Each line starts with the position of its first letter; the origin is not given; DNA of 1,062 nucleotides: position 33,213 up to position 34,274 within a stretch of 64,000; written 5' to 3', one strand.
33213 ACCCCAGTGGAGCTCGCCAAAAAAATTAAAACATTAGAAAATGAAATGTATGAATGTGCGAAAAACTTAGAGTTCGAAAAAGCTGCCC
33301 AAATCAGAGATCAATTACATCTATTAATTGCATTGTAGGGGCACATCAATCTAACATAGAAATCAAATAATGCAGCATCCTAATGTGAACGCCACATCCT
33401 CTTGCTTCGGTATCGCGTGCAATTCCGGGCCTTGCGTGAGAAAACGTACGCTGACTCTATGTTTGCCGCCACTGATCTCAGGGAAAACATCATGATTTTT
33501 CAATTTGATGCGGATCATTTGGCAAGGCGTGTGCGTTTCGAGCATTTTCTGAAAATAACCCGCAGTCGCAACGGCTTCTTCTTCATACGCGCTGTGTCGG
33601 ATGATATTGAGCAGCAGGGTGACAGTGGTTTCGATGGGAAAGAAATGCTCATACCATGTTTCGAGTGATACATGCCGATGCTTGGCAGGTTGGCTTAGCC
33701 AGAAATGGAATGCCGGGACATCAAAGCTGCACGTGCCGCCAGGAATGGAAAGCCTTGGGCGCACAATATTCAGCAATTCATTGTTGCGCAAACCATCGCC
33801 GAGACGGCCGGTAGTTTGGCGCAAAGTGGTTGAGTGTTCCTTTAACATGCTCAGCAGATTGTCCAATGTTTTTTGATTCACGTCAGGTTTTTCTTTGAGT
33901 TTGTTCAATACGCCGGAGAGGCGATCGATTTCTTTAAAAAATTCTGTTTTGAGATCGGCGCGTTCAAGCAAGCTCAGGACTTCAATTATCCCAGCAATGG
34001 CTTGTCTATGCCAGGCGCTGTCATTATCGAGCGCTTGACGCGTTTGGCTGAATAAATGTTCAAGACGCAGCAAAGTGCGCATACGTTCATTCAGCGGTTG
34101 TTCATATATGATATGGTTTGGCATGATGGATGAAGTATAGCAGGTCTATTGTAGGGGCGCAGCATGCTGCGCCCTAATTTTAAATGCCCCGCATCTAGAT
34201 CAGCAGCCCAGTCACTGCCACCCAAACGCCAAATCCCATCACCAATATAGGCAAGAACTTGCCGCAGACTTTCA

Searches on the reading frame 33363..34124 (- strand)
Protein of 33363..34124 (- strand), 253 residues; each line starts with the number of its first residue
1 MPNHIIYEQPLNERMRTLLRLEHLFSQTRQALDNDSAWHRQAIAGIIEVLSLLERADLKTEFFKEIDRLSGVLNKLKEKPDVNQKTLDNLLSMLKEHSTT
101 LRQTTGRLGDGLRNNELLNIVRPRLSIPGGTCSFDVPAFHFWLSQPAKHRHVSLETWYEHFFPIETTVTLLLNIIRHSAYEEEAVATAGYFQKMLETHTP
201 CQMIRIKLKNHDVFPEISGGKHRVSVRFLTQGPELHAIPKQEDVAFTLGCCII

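Call 49: search_protein_families(library=pfam, max_evalue=0.01, proteins=[window:33363-34124:-])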
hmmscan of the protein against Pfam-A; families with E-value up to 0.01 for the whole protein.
window:33363-34124:- (253 aa): 1 family
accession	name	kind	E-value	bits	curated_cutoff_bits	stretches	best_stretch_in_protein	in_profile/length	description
PF07072.16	ZapD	-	3.6e-69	233.2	27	1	19-227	1-210/210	Cell division protein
